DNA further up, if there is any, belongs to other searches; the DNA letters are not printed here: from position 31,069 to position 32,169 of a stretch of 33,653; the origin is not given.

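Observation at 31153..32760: AT-rich two-gene islet: HEPN-like (Rx4H) protein plus membrane-anchored partner, a candidate undescribed toxin/defence module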

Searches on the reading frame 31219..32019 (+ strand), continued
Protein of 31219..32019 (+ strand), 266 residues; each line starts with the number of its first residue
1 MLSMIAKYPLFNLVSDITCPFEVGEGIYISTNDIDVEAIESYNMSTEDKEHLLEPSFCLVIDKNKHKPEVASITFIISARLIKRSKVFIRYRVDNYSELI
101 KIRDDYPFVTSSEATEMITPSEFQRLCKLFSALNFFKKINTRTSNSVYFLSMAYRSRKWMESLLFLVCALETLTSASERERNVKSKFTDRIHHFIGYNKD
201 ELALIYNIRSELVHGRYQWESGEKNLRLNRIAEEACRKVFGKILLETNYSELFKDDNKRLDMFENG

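Call 33: search_protein_families(library=pfam, proteins=[P0096, P0100, P0107, P0125, P0209, P0213, P0223, P0229, P0233, P0228], max_evalue=0.1)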
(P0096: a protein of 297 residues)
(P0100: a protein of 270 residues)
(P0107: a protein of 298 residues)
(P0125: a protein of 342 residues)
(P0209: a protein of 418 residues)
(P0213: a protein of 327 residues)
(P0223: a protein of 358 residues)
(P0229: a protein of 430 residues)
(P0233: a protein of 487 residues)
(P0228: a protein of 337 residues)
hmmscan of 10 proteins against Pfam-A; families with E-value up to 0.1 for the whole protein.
P0096 (297 aa): 0 families

P0100 (270 aa): 0 families

P0107 (298 aa): 0 families

P0125 (342 aa): 0 families

P0209 (418 aa): 3 families
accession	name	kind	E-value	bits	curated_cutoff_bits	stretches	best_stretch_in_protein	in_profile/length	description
PF17419.7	MauJ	-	0.0068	17.7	28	1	293-333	1-43/116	Methylamine utilization protein MauJ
PF22723.2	NA-iREase2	-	0.023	15.5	27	1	21-60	66-105/119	NACHT-associated inactive Restriction Endonuclease 2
PF08112.16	ATP-synt_E_2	-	0.061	14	25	0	87-126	6-46/56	ATP synthase epsilon subunit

P0213 (327 aa): 1 family
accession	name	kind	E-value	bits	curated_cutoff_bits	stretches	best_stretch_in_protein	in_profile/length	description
PF14286.12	DHHW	-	0.03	14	25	1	253-285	43-73/385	DHHW protein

P0223 (358 aa): 0 families

P0229 (430 aa): 2 families
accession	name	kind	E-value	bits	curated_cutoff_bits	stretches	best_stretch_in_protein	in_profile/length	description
PF17419.7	MauJ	-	1.6e-05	26.2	28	1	298-344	1-48/116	Methylamine utilization protein MauJ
PF15112.11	DUF4559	-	0.053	13.4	27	0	357-396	144-181/305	Domain of unknown function (DUF4559)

P0233 (487 aa): 0 families

P0228 (337 aa): 0 families

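Call 34: fold_search(model_id=the predicted structure, library=viral)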
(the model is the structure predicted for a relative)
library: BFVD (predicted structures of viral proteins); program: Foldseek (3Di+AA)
matches with E <= 10: 225; with E <= 0.001: 0
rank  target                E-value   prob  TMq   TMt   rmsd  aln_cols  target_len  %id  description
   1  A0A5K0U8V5            4.4e-01  0.15  0.16  0.15  15.4       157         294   11  Uncharacterized protein [Yasminevirus sp. GU-2018]
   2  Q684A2                5.4e-01  0.30  0.19  0.33   9.2       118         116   15  (no name in the UniProt tables at hand)
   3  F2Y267                8.4e-01  0.03  0.11  0.04  21.1       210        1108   16  (no name in the UniProt tables at hand)
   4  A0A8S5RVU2            9.3e-01  0.08  0.14  0.16  16.2       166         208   16  Uncharacterized protein [Siphoviridae sp. ctHip2]
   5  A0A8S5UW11            9.3e-01  0.03  0.12  0.04  24.7       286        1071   10  Uncharacterized protein [Siphoviridae sp. ctgaU3]
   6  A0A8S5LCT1            1.1e+00  0.08  0.14  0.20  15.9       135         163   12  Uncharacterized protein [Siphoviridae sp. ctMS01]
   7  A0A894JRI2            1.1e+00  0.15  0.21  0.18  11.0       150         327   10  (no name in the UniProt tables at hand)
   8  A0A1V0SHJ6            1.2e+00  0.08  0.18  0.14  15.9       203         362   11  Uncharacterized protein [Klosneuvirus KNV1]
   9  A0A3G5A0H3            1.2e+00  0.05  0.15  0.17  19.2       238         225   12  Uncharacterized protein [Harvfovirus sp.]
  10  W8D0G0                1.3e+00  0.08  0.13  0.16  22.3       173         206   13  Uncharacterized protein [Erwinia phage PhiEaH1]
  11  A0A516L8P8            1.3e+00  0.06  0.14  0.08  13.7       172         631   10  (no name in the UniProt tables at hand)
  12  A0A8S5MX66            1.3e+00  0.08  0.20  0.20  15.2       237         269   12  DUF4209 domain-containing protein [Siphoviridae sp. ctYyB9]
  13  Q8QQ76                1.3e+00  0.06  0.15  0.22  15.3       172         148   17  CMP35R [Camelpox virus (strain CMS)]
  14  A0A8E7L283            1.3e+00  0.06  0.15  0.08  14.4       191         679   10  (no name in the UniProt tables at hand)
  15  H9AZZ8                1.4e+00  0.08  0.16  0.08  18.6       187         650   10  VP18 [Haloarcula hispanica icosahedral virus 2]
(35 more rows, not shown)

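Call 50: find_encoding_contigs(protein=P0005, flank=6000, max_places=2)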
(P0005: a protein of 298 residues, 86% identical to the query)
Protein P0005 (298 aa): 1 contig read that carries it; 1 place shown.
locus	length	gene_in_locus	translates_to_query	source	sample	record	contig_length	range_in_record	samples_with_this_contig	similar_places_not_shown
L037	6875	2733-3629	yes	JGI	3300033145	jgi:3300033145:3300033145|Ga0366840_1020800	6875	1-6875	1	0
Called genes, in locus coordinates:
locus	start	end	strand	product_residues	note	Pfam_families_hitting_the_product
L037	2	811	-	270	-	?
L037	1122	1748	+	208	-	PF02607:B12-binding_2, PF02310:B12-binding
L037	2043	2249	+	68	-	-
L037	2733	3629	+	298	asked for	-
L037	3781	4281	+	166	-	-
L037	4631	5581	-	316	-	PF08867:FRG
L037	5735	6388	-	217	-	-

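Call 51: find_encoding_contigs(protein=P0008, flank=6000, max_places=2)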
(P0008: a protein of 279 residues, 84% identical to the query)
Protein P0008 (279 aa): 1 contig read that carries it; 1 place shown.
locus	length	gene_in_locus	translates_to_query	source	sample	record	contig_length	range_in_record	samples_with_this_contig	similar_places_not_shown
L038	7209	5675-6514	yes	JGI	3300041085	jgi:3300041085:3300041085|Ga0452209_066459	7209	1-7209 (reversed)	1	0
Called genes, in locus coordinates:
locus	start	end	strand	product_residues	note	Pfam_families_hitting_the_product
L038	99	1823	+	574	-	PF02012:BNR (faint), PF13088:BNR_2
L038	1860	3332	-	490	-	PF00309:Sigma54_AID, PF04963:Sigma54_CBD, PF04552:Sigma54_DBD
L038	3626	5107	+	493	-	-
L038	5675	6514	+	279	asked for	-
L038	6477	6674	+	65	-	-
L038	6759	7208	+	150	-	?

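Call 52: find_encoding_contigs(protein=P0006, flank=5000, max_places=2)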
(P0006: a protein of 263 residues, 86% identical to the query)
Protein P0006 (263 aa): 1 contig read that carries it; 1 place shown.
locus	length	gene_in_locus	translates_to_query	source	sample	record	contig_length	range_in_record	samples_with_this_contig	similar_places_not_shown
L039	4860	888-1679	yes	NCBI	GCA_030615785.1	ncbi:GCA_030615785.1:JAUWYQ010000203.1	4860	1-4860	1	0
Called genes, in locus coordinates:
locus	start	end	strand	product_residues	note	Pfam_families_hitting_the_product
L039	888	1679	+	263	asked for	-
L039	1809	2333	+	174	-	-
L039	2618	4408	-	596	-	PF00561:Abhydrolase_1, PF13489:Methyltransf_23, PF07021:MetW, PF08241:Methyltransf_11, PF13649:Methyltransf_25, PF13847:Methyltransf_31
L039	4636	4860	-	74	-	?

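Call 58: search_protein_families(library=pfam, alignment_id=A5, max_evalue=0.1)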
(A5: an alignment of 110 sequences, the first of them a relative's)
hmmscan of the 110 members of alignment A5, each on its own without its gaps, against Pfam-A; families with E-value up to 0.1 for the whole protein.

A. member 1, P0001 (266 aa): 1 family
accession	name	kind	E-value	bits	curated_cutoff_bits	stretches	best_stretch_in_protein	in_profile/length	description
PF12208.14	DUF3601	-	0.073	13.7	22.3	0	14-45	33-64/79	Domain of unknown function (DUF3601)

B. families by the number of members that match (of 110 scanned): 42 families (the first 25 are shown)
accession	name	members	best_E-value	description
PF17419.7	MauJ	3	1.6e-05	Methylamine utilization protein MauJ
PF14286.12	DHHW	2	0.03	DHHW protein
PF18739.6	HEPN_Apea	2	0.045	Apea-like HEPN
PF14924.12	MAP10_N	1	0.00017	Microtubule associated protein 10, N-terminal domain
PF22674.2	C2185-like_N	1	0.00048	C2185-like, N-terminal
PF13562.11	NTP_transf_4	1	0.0072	Sugar nucleotidyl transferase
PF20817.2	XopL_C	1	0.0073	Type III effector Xcv3220, C-terminal domain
PF18515.6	Rh5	1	0.0083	Rh5 coiled-coil domain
PF14276.11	DUF4363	1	0.023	Domain of unknown function (DUF4363)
PF22723.2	NA-iREase2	1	0.023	NACHT-associated inactive Restriction Endonuclease 2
PF19514.5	MobC_2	1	0.026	MobC-like protein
PF07598.16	DUF1561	1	0.026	Protein of unknown function (DUF1561)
PF14846.11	DUF4485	1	0.031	Domain of unknown function (DUF4485)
PF21033.3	RMD1-3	1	0.032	Regulator of microtubule dynamics protein 1-3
PF04410.20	Gar1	1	0.032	Gar1/Naf1 RNA binding region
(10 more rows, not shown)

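Call 71: search_solved_structures(query=A5, max_evalue=10, show_alignments=3)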
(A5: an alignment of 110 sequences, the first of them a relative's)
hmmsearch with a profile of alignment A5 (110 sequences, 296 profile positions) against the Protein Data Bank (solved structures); distinct sequences matched with E-value up to 10: 3.
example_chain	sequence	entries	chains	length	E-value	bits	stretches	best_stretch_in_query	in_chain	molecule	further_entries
9hxm_A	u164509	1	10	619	0.078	15.6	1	113-180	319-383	Putative bacterial antiviral defense protein Ec4ApeA from Escherichia coli strain 10434wH1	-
8k84_A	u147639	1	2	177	1.2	11.7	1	174-219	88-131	De novo design protein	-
7a1r_A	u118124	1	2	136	1.6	11.3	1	208-236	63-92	Synaptotagmin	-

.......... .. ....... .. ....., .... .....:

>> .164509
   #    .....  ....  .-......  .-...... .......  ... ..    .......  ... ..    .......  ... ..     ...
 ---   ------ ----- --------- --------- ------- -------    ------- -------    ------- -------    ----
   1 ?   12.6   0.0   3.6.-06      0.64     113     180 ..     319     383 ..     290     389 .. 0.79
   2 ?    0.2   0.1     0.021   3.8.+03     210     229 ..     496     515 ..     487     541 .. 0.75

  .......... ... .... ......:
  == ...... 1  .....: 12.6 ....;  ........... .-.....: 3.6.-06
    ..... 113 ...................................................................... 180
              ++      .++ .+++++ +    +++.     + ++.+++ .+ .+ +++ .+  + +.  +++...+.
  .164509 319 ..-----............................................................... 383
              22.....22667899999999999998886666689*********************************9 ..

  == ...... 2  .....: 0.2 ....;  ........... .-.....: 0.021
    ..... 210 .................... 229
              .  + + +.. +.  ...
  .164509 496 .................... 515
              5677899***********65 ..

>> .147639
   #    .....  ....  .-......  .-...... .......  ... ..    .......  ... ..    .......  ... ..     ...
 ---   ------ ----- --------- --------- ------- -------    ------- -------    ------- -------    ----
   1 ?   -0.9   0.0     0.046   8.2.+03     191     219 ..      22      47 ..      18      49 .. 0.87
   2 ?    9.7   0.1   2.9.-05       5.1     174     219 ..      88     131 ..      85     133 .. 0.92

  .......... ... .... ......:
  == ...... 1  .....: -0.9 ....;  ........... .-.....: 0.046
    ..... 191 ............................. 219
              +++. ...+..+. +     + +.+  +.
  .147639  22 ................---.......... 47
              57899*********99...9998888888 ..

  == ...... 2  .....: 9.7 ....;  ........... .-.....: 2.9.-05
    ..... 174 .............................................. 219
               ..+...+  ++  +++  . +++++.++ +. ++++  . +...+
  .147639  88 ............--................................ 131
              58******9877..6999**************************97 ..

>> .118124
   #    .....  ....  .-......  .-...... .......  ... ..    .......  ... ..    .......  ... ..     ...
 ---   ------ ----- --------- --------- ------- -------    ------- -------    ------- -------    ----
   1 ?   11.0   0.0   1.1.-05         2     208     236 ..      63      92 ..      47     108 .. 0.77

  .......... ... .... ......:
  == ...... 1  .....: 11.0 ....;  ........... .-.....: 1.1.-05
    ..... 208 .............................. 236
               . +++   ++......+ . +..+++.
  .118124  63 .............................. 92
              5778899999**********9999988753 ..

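Call 74: search_protein_families(library=pfam, proteins=[L008:5457-5999:-, L008:3980-5281:+, L008:6223-6795:+, L008:6881-7945:+, L008:8877-9977:+, L008:10629-11561:+, L008:11554-12321:+, L024:7021-7572:+, L024:8449-9036:+, L015:3413-4345:+], max_evalue=0.001)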
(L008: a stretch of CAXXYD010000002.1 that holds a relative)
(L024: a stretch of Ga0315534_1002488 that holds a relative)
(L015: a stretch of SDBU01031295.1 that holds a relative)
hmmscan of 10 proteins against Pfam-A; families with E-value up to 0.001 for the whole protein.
L008:5457-5999:- (180 aa): 1 family
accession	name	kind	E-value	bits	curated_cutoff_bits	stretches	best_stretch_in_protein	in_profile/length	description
PF13495.12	Phage_int_SAM_4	-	2.8e-20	73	27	1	107-166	4-63/85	Phage integrase, N-terminal SAM-like domain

L008:3980-5281:+ (433 aa): 3 families
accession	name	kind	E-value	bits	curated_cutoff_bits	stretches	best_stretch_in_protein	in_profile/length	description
PF01609.27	DDE_Tnp_1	-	8.4e-07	29.4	23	1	181-372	49-196/200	Transposase DDE domain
PF13808.11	DDE_Tnp_1_assoc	-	1.8e-06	28.4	32.3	1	19-102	3-85/88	DDE_Tnp_1-associated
PF13701.12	DDE_Tnp_1_4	-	0.00028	19.7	34.7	1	198-244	203-249/435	Transposase DDE domain group 1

L008:6223-6795:+ (190 aa): 0 families

L008:6881-7945:+ (354 aa): 0 families

L008:8877-9977:+ (366 aa): 0 families

L008:10629-11561:+ (310 aa): 1 family
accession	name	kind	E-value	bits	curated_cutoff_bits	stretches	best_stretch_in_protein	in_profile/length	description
PF05014.21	Nuc_deoxyrib_tr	-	0.00061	20.4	28.8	1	215-268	47-102/117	Nucleoside 2-deoxyribosyltransferase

L008:11554-12321:+ (255 aa): 0 families

L024:7021-7572:+ (183 aa): 0 families

L024:8449-9036:+ (195 aa): 0 families

L015:3413-4345:+ (310 aa): 0 families

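Call 80: search_protein_families(library=phrogs, proteins=[window:31228-32019:+], max_evalue=0.1)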
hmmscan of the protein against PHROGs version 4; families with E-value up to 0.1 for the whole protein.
window:31228-32019:+ (263 aa): 0 families
